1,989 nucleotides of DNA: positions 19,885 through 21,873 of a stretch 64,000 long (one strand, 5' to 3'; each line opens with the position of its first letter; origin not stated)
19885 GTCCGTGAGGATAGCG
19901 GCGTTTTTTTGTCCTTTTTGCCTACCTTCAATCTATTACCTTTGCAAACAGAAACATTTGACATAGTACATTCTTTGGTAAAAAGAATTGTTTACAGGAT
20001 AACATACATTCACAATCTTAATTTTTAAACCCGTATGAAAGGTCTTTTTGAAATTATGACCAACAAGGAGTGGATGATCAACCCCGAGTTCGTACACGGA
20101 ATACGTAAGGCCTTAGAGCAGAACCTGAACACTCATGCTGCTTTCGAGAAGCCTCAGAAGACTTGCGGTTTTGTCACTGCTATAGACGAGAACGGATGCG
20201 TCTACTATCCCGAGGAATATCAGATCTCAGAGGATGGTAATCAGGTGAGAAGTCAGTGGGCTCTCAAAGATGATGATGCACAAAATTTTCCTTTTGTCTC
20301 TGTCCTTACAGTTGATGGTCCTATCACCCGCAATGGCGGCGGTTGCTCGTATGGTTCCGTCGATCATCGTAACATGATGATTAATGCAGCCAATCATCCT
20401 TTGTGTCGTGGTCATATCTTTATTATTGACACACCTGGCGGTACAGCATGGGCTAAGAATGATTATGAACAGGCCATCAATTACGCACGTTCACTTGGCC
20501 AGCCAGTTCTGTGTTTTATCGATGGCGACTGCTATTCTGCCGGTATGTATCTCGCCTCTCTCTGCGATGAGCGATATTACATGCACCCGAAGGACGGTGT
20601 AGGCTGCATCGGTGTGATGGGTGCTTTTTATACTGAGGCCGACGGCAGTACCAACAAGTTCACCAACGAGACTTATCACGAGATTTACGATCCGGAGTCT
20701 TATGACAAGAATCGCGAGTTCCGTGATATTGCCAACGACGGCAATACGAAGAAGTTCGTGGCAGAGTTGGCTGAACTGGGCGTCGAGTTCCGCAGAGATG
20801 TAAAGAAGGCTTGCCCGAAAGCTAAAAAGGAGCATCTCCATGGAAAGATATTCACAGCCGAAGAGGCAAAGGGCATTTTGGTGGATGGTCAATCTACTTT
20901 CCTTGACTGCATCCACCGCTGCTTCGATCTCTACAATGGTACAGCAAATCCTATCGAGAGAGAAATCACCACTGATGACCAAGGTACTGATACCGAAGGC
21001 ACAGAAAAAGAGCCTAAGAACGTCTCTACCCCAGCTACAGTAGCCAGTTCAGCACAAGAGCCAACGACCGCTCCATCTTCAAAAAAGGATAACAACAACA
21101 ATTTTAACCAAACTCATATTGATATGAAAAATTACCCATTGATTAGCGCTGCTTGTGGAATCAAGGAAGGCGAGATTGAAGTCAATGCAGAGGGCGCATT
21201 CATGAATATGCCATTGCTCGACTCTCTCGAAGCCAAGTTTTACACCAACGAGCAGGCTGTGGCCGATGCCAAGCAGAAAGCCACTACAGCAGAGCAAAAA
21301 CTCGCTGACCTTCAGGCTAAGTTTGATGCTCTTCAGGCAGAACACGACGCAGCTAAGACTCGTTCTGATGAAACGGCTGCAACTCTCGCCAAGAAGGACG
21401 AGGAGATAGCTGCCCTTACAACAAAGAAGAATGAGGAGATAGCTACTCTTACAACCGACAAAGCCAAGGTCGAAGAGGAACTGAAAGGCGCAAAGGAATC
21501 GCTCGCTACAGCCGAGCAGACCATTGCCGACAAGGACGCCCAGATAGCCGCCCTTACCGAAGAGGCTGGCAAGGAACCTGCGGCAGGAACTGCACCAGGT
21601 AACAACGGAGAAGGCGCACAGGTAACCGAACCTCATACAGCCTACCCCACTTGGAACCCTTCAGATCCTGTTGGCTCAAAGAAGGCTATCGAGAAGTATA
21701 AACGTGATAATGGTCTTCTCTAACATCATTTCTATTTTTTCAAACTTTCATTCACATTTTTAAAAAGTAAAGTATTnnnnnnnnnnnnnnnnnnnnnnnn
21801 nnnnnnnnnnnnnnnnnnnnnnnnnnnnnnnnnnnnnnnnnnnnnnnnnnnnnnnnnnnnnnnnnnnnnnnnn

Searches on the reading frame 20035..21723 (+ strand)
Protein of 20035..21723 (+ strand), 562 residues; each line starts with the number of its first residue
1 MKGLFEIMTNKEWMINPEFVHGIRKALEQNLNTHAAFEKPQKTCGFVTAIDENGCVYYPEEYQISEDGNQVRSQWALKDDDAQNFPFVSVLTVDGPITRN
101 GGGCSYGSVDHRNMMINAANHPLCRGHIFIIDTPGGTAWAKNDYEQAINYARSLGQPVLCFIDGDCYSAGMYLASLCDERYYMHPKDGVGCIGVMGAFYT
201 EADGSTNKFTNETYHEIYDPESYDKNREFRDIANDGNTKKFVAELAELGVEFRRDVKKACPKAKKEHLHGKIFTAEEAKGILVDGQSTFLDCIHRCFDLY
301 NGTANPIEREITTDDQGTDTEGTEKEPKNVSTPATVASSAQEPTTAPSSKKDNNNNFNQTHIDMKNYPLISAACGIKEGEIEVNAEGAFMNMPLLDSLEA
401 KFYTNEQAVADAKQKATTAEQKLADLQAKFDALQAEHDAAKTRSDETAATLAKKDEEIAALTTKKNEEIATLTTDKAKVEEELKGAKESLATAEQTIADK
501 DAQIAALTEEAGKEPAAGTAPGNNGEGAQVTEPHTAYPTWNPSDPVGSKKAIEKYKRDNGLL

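Call 16: search_protein_families(library=phrogs, proteins=[window:20035-21723:+], max_evalue=0.00001)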
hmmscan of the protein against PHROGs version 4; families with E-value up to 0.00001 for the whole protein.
window:20035-21723:+ (562 aa): 1 family
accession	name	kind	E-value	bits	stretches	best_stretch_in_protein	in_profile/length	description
phrog_53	-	head and packaging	5.6e-30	106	1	4-519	11-515/583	head maturation protease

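Call 57: search_dna_similar(query=window:20035-21723:+, collection=phages, mode=protein, max_rows=12)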
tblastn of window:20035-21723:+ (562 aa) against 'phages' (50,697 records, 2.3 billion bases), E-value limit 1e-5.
Records with a match: 96; places in all: 96; records where one place covers at least 80% of the query: 0.
Best place of each record, by identity: <60% 96.
By first word of the organism name: Flavobacterium 81; Cellulophaga 7; Aeromonas 4; Polaribacter 2; Bacteriophage 2.
By host as written in the record: Flavobacterium columnare 62; - 16; Cellulophaga sp. MM#3 2; Cellulophaga baltica MM#3 2; Polaribacter sp. AHE13PA 2; Flavobacterium sp. LMO6 2; Flavobacterium columnare B185 2; Aeromonas salmonicida HER1098 2; and 6 more.
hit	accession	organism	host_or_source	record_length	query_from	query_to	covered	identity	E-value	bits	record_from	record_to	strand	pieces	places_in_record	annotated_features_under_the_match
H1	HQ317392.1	Cellulophaga phage phiSM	Cellulophaga sp. MM#3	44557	6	293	51%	24.9%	8e-6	55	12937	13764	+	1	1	hypothetical protein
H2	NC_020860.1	Cellulophaga phage phiSM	Cellulophaga sp. MM#3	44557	6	293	51%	24.9%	8e-6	55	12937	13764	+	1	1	head maturation protease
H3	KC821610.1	Cellulophaga phage phi3ST:2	Cellulophaga baltica '#3 r phiST'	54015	6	293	51%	24.9%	1e-5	55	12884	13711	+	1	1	Clp protease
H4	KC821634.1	Cellulophaga phage phi47:1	Cellulophaga baltica NN014847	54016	6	293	51%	24.9%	1e-5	55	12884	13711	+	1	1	Clp protease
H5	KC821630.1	Cellulophaga phage phi3:1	Cellulophaga baltica MM#3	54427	6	293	51%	24.9%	1e-5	55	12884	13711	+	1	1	Clp protease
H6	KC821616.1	Cellulophaga phage phiSM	Cellulophaga baltica MM#3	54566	6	293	51%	24.9%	1e-5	55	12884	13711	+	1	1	Clp protease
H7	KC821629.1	Cellulophaga phage phi38:2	Cellulophaga baltica NN016038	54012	26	293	48%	24.9%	8e-6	55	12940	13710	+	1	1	Clp protease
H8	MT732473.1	Polaribacter phage Leef_1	Polaribacter sp. AHE13PA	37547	88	306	39%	29.6%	7e-13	78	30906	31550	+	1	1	protease /major capsid protein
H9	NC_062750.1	Polaribacter phage Leef_1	Polaribacter sp. AHE13PA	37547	88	306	39%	29.6%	7e-13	78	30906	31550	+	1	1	head maturation protease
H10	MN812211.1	Flavobacterium phage vB_FspS_laban6-1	Flavobacterium sp. LMO6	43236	88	293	37%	30.4%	6e-10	69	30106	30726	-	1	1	peptidase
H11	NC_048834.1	Flavobacterium phage vB_FspS_laban6-1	Flavobacterium sp. LMO6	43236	88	293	37%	30.4%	6e-10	69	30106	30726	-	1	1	head maturation protease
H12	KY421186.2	Flavobacterium phage FL-1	Flavobacterium sp. B183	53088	63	297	42%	25.5%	5e-13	79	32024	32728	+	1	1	hypothetical protein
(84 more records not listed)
